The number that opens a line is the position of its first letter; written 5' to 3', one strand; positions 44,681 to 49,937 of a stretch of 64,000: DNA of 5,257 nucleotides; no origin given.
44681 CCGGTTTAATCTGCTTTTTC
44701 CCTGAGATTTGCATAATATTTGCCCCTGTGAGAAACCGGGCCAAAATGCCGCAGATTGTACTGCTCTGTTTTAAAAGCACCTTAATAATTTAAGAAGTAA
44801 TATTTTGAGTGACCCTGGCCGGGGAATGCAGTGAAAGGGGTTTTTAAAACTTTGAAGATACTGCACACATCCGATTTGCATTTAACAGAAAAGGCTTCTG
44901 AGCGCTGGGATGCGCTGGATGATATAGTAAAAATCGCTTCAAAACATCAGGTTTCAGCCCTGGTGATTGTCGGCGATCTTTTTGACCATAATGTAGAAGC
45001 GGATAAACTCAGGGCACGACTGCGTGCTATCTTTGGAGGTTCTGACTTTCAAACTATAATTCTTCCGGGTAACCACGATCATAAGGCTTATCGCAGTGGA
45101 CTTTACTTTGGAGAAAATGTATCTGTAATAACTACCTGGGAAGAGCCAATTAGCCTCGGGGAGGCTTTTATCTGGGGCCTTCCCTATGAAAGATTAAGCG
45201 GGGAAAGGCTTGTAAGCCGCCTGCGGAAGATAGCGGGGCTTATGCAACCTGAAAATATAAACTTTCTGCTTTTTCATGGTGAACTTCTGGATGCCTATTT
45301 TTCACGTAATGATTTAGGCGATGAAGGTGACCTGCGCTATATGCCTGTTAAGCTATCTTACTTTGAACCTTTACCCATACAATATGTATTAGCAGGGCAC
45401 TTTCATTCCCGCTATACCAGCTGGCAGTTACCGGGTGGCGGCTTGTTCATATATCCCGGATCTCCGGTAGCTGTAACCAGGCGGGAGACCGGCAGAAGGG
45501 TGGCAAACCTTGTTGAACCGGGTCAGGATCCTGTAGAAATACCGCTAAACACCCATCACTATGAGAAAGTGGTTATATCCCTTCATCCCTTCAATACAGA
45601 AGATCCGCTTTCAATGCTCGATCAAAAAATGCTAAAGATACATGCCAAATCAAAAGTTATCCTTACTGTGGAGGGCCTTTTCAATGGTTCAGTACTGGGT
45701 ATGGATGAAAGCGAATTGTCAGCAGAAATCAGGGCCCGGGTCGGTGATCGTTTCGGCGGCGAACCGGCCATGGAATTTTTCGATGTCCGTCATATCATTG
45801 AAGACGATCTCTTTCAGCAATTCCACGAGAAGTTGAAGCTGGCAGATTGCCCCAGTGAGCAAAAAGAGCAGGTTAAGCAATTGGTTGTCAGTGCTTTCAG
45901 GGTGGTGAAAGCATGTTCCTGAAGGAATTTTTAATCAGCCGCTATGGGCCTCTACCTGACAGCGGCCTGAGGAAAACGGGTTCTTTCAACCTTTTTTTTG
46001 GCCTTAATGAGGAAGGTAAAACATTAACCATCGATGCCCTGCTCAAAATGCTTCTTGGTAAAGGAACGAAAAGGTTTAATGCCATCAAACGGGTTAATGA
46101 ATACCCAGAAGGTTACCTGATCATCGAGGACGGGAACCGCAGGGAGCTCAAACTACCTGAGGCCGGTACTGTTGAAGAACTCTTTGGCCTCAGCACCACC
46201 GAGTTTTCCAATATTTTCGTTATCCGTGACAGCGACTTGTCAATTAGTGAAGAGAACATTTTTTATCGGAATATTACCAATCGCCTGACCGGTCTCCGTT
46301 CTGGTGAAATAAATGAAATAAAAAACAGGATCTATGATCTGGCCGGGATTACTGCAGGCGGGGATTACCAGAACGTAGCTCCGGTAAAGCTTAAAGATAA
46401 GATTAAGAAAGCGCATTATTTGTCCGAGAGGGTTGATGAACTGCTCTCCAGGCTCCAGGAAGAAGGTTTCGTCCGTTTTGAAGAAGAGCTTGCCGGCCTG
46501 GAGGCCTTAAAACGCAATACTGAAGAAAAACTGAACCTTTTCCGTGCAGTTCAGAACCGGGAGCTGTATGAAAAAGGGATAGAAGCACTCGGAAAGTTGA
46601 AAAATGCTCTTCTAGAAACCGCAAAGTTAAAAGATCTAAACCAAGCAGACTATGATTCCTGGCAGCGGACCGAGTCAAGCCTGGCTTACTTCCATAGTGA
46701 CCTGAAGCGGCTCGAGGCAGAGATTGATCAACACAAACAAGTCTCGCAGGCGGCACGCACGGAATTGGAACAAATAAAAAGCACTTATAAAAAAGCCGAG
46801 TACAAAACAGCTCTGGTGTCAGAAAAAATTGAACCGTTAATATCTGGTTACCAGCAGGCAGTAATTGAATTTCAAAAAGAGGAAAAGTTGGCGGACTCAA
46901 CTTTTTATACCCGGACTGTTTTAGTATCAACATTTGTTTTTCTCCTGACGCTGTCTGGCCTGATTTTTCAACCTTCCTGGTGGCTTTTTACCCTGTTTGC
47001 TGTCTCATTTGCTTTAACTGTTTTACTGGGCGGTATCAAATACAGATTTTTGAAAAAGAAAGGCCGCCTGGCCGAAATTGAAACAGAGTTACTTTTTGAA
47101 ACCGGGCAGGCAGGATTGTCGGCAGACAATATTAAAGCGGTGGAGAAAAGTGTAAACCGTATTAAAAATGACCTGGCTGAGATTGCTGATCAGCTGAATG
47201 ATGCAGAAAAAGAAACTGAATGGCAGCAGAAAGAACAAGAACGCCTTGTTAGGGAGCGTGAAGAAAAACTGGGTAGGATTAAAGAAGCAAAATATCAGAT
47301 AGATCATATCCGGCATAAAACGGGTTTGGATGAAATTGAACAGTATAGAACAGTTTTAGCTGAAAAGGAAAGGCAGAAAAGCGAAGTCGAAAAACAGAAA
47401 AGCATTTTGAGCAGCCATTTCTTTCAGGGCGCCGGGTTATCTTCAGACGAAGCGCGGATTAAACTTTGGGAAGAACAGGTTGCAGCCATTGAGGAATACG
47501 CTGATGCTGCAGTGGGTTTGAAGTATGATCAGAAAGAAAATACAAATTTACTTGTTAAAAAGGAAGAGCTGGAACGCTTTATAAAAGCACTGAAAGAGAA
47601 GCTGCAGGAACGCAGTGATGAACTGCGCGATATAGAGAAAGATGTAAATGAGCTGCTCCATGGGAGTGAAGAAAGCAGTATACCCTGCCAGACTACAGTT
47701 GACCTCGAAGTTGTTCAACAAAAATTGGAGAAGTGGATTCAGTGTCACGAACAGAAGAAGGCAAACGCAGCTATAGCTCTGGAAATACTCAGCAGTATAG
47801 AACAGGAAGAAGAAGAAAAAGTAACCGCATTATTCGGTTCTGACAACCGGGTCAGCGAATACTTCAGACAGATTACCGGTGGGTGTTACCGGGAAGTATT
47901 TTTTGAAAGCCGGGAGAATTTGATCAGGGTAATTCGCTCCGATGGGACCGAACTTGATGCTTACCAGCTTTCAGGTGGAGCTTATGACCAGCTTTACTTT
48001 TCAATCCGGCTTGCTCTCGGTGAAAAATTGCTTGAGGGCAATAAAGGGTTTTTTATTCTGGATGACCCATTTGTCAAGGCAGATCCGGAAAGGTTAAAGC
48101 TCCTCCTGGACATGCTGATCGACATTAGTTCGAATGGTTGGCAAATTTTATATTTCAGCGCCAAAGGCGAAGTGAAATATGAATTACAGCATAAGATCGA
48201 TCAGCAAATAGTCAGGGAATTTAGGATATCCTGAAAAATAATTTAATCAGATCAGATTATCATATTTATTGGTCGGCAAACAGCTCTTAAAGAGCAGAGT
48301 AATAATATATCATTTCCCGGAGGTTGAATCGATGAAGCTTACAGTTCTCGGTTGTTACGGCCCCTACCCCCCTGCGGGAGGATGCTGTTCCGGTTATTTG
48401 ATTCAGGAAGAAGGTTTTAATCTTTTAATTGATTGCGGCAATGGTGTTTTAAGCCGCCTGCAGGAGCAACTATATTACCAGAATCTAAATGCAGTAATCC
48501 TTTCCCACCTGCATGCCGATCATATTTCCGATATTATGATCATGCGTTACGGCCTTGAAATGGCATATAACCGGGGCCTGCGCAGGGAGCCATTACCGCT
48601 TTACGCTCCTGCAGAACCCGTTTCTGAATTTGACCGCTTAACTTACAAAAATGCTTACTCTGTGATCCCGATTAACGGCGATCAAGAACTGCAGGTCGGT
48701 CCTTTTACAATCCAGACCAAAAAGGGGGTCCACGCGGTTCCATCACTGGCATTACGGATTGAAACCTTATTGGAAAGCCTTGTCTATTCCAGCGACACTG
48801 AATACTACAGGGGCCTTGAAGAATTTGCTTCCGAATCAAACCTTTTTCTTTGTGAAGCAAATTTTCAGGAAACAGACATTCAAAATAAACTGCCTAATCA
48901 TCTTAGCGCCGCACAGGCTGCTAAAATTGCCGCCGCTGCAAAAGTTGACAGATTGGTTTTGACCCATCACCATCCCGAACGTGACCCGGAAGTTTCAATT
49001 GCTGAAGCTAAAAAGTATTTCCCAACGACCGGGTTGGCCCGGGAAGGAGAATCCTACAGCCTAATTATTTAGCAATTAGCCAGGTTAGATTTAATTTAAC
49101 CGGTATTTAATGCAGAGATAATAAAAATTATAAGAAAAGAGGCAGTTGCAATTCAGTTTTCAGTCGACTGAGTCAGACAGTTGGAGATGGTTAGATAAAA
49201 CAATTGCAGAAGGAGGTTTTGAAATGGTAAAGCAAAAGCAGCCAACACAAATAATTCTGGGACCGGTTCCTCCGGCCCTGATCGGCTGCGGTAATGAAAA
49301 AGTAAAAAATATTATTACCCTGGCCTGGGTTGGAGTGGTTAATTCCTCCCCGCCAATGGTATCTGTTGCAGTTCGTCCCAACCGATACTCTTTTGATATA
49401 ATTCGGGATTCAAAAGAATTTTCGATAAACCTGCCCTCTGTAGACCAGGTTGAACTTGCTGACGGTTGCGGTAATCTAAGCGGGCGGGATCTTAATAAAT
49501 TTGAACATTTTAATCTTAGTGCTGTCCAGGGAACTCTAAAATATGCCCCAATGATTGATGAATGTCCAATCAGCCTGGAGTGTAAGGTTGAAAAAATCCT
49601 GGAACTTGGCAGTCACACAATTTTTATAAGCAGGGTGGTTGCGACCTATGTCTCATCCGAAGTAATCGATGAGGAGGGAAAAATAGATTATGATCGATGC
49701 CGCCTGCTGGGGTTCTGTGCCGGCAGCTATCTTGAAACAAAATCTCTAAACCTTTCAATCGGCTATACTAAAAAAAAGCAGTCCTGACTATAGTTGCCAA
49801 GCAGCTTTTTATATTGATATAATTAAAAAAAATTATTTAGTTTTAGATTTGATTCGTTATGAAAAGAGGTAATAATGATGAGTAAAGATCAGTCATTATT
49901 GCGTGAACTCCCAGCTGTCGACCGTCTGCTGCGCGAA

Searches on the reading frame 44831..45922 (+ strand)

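Call 36: search_protein_families(library=pfam, proteins=[window:44831-45922:+], max_evalue=1e-8)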
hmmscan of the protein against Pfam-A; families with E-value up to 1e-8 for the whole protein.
window:44831-45922:+ (363 aa): 1 family
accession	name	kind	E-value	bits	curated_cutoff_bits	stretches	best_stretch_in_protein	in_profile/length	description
PF00149.33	Metallophos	-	1.6e-13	52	21.5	1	8-193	1-190/191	Calcineurin-like phosphoesterase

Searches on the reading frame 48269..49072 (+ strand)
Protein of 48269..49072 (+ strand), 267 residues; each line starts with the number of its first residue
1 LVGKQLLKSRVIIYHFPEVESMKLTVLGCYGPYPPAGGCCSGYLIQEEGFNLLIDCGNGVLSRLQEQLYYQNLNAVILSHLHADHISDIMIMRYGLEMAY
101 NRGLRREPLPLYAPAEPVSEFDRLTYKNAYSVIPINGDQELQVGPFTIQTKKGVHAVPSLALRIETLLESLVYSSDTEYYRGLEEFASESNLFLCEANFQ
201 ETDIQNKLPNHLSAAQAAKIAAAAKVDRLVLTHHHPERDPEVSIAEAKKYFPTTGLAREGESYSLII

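Call 55: search_protein_families(library=pfam, proteins=[window:48269-49072:+], max_evalue=1e-10)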
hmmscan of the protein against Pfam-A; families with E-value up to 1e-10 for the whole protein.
window:48269-49072:+ (267 aa): 2 families
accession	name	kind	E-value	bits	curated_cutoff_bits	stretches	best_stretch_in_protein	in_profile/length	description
PF12706.13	Lactamase_B_2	-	2.8e-19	70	27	1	51-234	2-200/200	Beta-lactamase superfamily domain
PF00753.33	Lactamase_B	-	2.3e-12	47.7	22.7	0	41-188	7-161/196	Metallo-beta-lactamase superfamily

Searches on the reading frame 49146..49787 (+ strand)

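Call 55: search_protein_families(library=pfam, proteins=[window:49146-49787:+], max_evalue=1e-10)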
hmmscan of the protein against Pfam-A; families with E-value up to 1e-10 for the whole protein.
window:49146-49787:+ (213 aa): 1 family
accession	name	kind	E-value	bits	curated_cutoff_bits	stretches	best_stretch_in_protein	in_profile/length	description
PF01613.24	Flavin_Reduct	-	1.8e-30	106.5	27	1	41-175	6-139/153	Flavin reductase like domain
